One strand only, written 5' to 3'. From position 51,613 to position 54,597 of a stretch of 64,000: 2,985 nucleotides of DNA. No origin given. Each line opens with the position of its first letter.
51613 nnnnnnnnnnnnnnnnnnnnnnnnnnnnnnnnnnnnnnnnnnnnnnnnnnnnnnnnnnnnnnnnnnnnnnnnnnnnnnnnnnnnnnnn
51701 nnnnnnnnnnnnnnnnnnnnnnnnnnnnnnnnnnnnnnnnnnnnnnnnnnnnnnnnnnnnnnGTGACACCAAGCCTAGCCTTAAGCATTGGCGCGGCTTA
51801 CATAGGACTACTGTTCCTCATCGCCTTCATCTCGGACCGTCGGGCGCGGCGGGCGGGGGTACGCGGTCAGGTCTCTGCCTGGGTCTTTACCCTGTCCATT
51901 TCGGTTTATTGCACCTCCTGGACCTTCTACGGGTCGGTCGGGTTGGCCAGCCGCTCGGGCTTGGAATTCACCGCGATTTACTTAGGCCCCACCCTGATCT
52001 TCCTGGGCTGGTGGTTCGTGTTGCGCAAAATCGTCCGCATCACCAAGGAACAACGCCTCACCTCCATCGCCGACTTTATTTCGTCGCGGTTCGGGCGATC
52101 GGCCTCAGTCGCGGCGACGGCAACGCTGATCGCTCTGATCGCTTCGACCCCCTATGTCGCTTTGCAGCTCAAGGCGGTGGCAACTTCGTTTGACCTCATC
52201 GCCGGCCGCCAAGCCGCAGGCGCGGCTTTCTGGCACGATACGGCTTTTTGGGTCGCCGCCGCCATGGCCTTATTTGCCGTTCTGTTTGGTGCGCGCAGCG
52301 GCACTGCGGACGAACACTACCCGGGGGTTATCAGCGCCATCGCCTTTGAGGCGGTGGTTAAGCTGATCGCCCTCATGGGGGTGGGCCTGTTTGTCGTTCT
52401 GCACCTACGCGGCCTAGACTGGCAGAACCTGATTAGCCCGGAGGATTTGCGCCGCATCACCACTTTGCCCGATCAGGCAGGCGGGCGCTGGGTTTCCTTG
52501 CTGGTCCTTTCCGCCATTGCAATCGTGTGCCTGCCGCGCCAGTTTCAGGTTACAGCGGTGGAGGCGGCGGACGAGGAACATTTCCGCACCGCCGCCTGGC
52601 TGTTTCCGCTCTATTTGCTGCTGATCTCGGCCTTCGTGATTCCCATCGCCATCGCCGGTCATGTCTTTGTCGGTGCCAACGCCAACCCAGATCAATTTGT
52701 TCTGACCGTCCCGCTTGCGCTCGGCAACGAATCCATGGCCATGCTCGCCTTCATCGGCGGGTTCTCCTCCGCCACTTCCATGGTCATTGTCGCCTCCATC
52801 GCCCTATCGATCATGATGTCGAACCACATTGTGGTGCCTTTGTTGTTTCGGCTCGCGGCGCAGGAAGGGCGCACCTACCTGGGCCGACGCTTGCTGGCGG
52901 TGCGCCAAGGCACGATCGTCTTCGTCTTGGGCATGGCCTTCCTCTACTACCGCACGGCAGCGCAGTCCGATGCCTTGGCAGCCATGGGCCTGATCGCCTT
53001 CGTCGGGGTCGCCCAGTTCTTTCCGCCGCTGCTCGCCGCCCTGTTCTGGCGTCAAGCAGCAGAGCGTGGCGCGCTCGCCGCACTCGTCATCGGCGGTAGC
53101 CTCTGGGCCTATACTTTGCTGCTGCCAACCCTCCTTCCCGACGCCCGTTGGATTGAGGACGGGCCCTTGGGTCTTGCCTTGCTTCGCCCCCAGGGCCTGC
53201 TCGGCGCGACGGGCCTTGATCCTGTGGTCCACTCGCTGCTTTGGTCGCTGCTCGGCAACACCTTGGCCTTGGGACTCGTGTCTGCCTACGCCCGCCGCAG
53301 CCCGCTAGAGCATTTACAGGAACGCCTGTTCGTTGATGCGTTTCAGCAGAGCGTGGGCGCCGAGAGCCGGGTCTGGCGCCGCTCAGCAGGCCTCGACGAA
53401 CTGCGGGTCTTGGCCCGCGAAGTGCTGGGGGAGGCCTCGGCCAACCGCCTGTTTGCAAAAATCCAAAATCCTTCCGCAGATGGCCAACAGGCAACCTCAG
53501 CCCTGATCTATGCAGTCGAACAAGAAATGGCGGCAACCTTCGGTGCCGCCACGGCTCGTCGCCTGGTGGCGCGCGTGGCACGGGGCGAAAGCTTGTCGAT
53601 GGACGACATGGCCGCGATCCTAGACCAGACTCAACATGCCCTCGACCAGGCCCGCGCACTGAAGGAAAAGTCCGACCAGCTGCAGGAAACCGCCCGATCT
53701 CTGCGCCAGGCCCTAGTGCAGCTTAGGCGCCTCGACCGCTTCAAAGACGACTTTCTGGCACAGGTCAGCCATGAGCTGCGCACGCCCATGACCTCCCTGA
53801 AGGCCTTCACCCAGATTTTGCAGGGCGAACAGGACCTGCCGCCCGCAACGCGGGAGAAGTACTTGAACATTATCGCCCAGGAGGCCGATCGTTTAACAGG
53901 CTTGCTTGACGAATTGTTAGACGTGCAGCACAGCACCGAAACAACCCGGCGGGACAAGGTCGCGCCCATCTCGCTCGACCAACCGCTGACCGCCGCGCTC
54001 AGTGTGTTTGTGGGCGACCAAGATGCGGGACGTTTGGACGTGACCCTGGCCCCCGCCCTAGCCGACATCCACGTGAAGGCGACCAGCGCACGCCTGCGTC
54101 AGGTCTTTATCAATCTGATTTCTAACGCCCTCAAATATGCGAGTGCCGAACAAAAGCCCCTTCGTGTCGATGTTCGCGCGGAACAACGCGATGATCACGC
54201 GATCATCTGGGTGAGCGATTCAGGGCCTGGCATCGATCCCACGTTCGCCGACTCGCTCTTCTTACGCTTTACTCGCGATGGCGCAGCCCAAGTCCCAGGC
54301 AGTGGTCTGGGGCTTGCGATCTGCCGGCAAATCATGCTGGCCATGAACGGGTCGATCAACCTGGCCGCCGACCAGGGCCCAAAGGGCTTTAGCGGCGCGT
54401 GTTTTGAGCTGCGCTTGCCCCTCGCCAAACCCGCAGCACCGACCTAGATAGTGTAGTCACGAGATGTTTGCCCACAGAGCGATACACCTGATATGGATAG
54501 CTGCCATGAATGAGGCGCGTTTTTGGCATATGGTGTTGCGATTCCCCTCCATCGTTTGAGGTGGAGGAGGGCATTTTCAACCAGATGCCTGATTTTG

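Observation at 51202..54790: REC-only response regulator + 56-aa membrane protein + SSS-domain histidine kinase, with the kinase 3' end abutting IS debris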

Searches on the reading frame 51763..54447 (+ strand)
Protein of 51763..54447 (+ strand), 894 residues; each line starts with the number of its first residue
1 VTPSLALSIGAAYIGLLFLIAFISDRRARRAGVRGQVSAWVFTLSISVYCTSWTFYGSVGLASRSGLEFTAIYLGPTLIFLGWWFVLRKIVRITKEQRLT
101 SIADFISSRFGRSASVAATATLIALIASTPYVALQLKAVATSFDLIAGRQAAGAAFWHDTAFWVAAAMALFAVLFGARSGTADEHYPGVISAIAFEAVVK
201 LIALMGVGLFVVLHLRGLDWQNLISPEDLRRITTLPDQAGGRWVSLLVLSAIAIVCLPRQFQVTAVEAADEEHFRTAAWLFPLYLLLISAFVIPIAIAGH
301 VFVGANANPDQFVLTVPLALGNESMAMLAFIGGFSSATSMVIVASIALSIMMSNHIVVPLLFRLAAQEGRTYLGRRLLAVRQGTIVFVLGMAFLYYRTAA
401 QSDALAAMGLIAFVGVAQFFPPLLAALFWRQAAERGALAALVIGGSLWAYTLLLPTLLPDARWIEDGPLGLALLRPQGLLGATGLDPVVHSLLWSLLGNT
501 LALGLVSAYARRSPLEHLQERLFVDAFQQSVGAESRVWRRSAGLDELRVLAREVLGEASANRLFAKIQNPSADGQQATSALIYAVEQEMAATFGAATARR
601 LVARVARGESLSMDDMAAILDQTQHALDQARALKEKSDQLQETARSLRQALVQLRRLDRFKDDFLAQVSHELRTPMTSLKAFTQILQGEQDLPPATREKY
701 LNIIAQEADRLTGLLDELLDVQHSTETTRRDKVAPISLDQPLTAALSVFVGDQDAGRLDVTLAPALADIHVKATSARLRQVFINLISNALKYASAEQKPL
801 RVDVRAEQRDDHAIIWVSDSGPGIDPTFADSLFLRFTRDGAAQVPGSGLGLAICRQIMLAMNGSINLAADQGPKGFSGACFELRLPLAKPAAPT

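Call 7: search_protein_families(library=pfam, proteins=[window:51763-54447:+], max_evalue=0.01)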
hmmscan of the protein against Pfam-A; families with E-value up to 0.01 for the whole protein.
window:51763-54447:+ (894 aa): 4 families
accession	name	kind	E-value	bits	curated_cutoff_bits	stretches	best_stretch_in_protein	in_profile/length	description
PF02518.31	HATPase_c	-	1.1e-21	77.8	26.4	1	775-888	3-110/111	Histidine kinase-, DNA gyrase B-, and HSP90-like ATPase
PF00512.31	HisKA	-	8.9e-16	58.1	26.9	1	661-722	2-61/66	His Kinase A (phospho-acceptor) domain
PF00474.23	SSF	-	8.2e-07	28.7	22.8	1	36-444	7-406/406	Sodium:solute symporter family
PF13581.12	HATPase_c_2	-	0.00021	21.7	27.4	1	785-858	39-109/127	Histidine kinase-like ATPase domain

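Call 8: search_protein_families(library=ncbifam, proteins=[window:51763-54447:+], max_evalue=0.01)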
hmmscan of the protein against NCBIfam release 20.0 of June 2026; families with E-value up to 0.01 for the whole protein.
window:51763-54447:+ (894 aa): 70 families (the best 25 are shown)
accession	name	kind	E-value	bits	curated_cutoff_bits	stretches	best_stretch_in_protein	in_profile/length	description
NF046044.1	PnpS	equivalog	8.5e-45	153.4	400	1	597-885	108-389/390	two-component system histidine kinase PnpS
TIGR02966.1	phoR_proteo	equivalog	7.2e-40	137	334.2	1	648-872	101-324/333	phosphate regulon sensor histidine kinase PhoR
TIGR02956.1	TMAO_torS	equivalog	7.5e-34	117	676.5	1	629-889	432-684/967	TMAO reductase system sensor histidine kinase/response regulator TorS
NF008468.0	PRK11360.1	equivalog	3.7e-31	108.2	646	1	648-889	384-610/616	two-component system sensor histidine kinase AtoS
NF033092.0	HK_WalK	equivalog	8.5e-30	103.9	725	1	655-872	366-583/594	cell wall metabolism sensor histidine kinase WalK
NF007837.0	PRK10549.1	equivalog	8.6e-30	103.8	603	1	574-888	161-459/466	envelope stress sensor histidine kinase BaeS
NF058527.1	HistKinChvGCaul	equivalog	3e-29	102.2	740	1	632-888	277-534/535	two-component sensor histidine kinase ChvG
NF012163.2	BaeS_SmeS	equivalog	1.7e-28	99.8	500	1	575-868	162-443/457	sensor histidine kinase efflux regulator BaeS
NF033091.0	HK_VanS_ACDEFG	equivalog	5.9e-28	97.8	400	1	628-871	41-283/293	vancomycin resistance histidine kinase VanS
NF008312.0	PRK11100.1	equivalog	1.6e-27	96.5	356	1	633-871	229-462/477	two-component system sensor histidine kinase CreC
NF040691.1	MtrAB_MtrB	equivalog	5.7e-27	94.9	450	1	639-888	249-493/507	MtrAB system histidine kinase MtrB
NF008543.0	PRK11466.1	equivalog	8.2e-27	93.4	982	1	613-893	395-668/914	TMAO reductase system sensor histidine kinase/response regulator TorS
NF041947.1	LuxQ_Vibrio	equivalog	1.3e-26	92.8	1200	1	642-888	453-697/843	quorum-sensing autoinducer 2 sensor kinase/phosphatase LuxQ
TIGR01386.1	cztS_silS_copS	subfamily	3.5e-26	92.2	292.55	1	613-873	192-449/457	heavy metal sensor histidine kinase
NF007793.0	PRK10490.1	equivalog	5.1e-26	90.9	1123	1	648-890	652-885/895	two-component system sensor histidine kinase KdpD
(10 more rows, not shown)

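Call 9: find_homologous_proteins(query=window:51763-54447:+, max_evalue=1e-10)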
Query window:51763-54447:+ (894 aa): 7955 proteins with E <= 1e-10 among 8000 candidates; the best 120 are listed.
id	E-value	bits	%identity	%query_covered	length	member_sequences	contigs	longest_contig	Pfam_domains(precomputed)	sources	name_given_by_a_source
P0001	0.0e+0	1783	93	100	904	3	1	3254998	PF02518.32,PF00474.24,PF00512.32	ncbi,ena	-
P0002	0.0e+0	1299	71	99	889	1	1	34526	PF02518.32,PF00512.32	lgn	-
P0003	0.0e+0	1252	68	99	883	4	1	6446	PF02518.32,PF00474.24,PF00512.32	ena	-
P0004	0.0e+0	1252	67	99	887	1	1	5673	PF02518.32,PF00474.24,PF00512.32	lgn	-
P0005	3.8e-250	851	49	99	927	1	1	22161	PF02518.32,PF00512.32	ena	-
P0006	1.3e-249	849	50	99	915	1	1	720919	PF02518.32,PF00512.32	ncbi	ncbi:MAG: sensor histidine kinase [Alphaproteobacteria bacterium]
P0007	4.4e-248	844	50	98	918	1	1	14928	PF02518.32,PF00512.32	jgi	jgi:Na+/proline symporter/nitrogen-specific signal transduction histidine kinase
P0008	4.5e-248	844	49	100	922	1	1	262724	PF02518.32,PF00512.32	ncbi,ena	-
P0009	2.1e-247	842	49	98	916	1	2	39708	PF02518.32,PF00512.32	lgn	-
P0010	2.5e-247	841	49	99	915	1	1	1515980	PF02518.32,PF00512.32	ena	-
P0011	1.0e-246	839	49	100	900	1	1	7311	PF02518.32,PF00512.32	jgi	jgi:Na+/proline symporter/nitrogen-specific signal transduction histidine kinase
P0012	1.7e-244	832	47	99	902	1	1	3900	PF02518.32,PF00512.32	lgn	-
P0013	2.2e-244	832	49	99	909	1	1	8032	PF02518.32,PF00512.32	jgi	jgi:Na+/proline symporter/nitrogen-specific signal transduction histidine kinase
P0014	4.4e-244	831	48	99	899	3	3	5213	PF02518.32,PF00512.32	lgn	-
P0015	1.1e-243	829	48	99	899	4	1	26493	PF02518.32,PF00512.32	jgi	-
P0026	1.2e-240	819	48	99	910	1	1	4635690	PF02518.32,PF00512.32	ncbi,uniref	ncbi:MAG: ATP-binding protein [Minwuia sp.]|uniref:ATP-binding protein n=1 Tax=Minwuia sp. TaxID=249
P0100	1.1e-233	796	47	100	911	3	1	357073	PF02518.32,PF00512.32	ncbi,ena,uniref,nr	ncbi:sodium:solute symporter [Thalassobaculum fulvum]|uniref:histidine kinase n=1 Tax=Thalassobaculu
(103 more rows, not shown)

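Call 10: find_related_loci(query=window:51763-54447:+, collection=genome_contigs, flank=6000)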
Query window:51763-54447:+ (894 aa) in genome_contigs; peptide patterns used: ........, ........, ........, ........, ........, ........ (x = any residue, [..] = any of these).
36 stretches matched a pattern; 2 encode a relative of the query (tblastn E <= 1e-3); 2 distinct loci.
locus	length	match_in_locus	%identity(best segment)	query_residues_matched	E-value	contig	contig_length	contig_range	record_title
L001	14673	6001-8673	93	1-891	0e+0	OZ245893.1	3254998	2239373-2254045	MAG: Alphaproteobacteria bacterium isolate 2b9027ee-12ae-4d33-b042-101d4d259cb6 genome assembly, chromosome: 1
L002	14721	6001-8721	44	1-894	0e+0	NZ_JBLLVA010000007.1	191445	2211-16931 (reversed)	Pseudaminobacter sp. NGMCC 1.201702 Scaffold7, whole genome shotgun sequence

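Call 19: find_encoding_contigs(protein=P0002, flank=6000, max_places=2)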
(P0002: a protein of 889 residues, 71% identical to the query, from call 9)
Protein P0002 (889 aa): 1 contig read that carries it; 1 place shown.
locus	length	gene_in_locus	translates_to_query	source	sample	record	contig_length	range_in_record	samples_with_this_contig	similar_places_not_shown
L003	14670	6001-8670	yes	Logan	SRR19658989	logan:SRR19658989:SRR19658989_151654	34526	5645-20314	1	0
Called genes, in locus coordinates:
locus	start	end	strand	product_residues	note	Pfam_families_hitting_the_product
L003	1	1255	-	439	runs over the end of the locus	PF02653:BPD_transp_2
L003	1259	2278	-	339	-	PF02653:BPD_transp_2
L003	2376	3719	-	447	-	PF13458:Peripla_BP_6, PF01094:ANF_receptor (weak), PF13433:Peripla_BP_5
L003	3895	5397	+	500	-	PF06114:Peptidase_M78, PF09856:ScfRs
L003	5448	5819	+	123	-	PF00072:Response_reg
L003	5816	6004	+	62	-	-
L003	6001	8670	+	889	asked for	PF00512:HisKA, PF02518:HATPase_c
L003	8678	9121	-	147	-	-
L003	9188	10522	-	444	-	PF00232:Glyco_hydro_1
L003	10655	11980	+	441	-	PF01547:SBP_bac_1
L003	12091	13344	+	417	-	PF00528:BPD_transp_1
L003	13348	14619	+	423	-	PF00528:BPD_transp_1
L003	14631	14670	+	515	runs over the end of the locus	PF00128:Alpha-amylase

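Call 20: find_encoding_contigs(protein=P0026, flank=6000, max_places=2)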
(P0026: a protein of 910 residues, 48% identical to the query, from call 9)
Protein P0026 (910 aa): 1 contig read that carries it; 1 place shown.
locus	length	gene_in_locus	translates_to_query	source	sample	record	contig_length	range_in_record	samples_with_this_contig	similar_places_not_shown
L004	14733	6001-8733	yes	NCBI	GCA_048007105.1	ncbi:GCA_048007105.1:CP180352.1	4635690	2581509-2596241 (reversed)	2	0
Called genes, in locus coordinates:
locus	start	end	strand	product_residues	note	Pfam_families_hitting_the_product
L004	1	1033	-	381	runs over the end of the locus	PF02653:BPD_transp_2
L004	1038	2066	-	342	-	PF02653:BPD_transp_2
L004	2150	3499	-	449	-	PF13458:Peripla_BP_6, PF01094:ANF_receptor (weak), PF13433:Peripla_BP_5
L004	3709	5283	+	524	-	PF01381:HTH_3, PF12844:HTH_19 (faint), PF13560:HTH_31 (weak), PF06114:Peptidase_M78, PF09856:ScfRs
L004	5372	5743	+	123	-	PF00072:Response_reg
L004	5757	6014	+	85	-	-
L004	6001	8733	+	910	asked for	PF00512:HisKA, PF02518:HATPase_c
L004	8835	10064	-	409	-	PF00067:p450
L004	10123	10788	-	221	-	PF00702:Hydrolase, PF13419:HAD_2, PF13242:Hydrolase_like (weak)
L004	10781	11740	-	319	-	PF01073:3Beta_HSD, PF01370:Epimerase, PF13460:NAD_binding_10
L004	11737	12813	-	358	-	-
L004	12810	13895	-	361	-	PF00685:Sulfotransfer_1 (weak), PF13469:Sulfotransfer_3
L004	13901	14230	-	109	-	PF00893:Multi_Drug_Res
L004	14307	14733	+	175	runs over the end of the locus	PF00132:Hexapep, PF25087:GMPPB_C (faint), PF14602:Hexapep_2 (faint), PF25084:LbH_EIF2B (weak), PF00132:Hexapep (weak)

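Call 21: find_encoding_contigs(protein=P0100, flank=6000, max_places=2)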
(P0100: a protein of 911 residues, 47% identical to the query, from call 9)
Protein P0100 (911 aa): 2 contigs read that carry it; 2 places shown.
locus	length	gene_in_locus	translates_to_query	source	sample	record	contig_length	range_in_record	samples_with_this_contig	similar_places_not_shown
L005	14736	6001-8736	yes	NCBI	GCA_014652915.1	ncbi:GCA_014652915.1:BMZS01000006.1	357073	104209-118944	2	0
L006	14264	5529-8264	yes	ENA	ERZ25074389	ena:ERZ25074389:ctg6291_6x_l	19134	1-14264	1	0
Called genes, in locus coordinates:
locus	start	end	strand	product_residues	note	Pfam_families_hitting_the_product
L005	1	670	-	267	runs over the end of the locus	PF07286:D-Glu_cyclase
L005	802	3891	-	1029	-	PF14252:DUF4347, PF00353:HemolysinCabind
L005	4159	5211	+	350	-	PF14525:AraC_binding_2, PF12833:HTH_18, PF00165:HTH_AraC (weak)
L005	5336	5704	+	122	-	PF00072:Response_reg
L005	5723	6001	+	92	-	-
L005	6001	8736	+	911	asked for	PF00512:HisKA, PF02518:HATPase_c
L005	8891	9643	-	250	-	PF00005:ABC_tran, PF13304:AAA_21 (faint)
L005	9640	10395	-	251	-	PF02463:SMC_N (faint), PF13476:AAA_23 (weak), PF13555:AAA_29 (weak), PF00005:ABC_tran, PF13304:AAA_21 (faint), PF12399:BCA_ABC_TP_C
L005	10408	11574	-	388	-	PF02653:BPD_transp_2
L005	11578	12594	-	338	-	PF02653:BPD_transp_2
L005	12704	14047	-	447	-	PF13458:Peripla_BP_6, PF01094:ANF_receptor, PF13433:Peripla_BP_5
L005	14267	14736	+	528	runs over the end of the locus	PF01381:HTH_3, PF12844:HTH_19, PF13560:HTH_31, PF06114:Peptidase_M78, PF09856:ScfRs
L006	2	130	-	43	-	?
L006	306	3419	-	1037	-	PF14252:DUF4347, PF00353:HemolysinCabind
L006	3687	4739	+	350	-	PF14525:AraC_binding_2, PF12833:HTH_18, PF00165:HTH_AraC (weak)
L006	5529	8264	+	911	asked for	PF00512:HisKA, PF02518:HATPase_c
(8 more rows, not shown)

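Call 23: find_related_loci(query=A2, collection=metagenome_contigs, flank=6000)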
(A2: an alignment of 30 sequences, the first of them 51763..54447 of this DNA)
Query A2 (894 aa) in metagenome_contigs; peptide patterns used: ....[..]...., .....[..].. (x = any residue, [..] = any of these).
600 stretches matched a pattern (row limit reached: there are more); 589 encode a relative of the query (tblastn E <= 1e-3); the best 80 are kept; 80 distinct loci.
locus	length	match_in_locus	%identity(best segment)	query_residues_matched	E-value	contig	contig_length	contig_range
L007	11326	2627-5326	47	1-892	0e+0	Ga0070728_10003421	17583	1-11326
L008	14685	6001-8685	46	1-888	0e+0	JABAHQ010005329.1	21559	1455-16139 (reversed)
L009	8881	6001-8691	45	1-887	0e+0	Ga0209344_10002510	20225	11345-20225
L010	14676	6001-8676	46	1-890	0e+0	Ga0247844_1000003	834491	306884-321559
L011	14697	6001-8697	45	1-890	0e+0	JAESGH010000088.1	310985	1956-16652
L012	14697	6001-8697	46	1-887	0e+0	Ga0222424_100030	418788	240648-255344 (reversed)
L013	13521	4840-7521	43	1-889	0e+0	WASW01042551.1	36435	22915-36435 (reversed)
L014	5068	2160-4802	45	7-886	0e+0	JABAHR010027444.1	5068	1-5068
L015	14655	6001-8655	43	4-886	0e+0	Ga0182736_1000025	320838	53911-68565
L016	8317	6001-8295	47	1-739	0e+0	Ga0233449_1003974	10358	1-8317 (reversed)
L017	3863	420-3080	44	4-889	0e+0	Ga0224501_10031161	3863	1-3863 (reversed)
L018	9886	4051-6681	44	12-887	0e+0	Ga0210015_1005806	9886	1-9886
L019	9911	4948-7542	41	1-887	0e+0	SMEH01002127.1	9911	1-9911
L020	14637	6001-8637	43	12-892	0e+0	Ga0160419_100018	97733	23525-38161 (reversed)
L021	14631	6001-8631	43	12-887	0e+0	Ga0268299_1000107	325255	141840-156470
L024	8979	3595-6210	42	12-886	0e+0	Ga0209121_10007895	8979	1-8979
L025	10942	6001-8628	43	13-886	0e+0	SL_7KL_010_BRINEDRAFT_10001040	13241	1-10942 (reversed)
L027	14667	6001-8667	42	13-894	0e+0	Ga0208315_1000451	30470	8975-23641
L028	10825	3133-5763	43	13-876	0e+0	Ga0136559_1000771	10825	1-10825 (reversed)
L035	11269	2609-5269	40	4-890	0e+0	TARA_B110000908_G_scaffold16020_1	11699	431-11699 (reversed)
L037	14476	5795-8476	42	13-888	0e+0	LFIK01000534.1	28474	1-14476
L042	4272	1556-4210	42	2-886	0e+0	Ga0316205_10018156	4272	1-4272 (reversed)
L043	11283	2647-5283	43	12-886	0e+0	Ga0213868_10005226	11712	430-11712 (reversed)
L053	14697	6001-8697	40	12-891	0e+0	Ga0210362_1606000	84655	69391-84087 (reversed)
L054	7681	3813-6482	40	7-874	0e+0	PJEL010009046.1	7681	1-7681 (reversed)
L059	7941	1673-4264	43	5-867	0e+0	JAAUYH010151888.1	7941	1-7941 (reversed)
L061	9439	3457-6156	40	8-887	0e+0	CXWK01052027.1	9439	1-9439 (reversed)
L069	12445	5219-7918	42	7-886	0e+0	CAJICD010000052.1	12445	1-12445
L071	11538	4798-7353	42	38-886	0e+0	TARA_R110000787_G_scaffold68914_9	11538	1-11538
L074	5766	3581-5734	47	13-725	0e+0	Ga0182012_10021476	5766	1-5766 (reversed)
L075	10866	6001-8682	41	9-892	0e+0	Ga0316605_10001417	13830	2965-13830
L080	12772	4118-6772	39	13-887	0e+0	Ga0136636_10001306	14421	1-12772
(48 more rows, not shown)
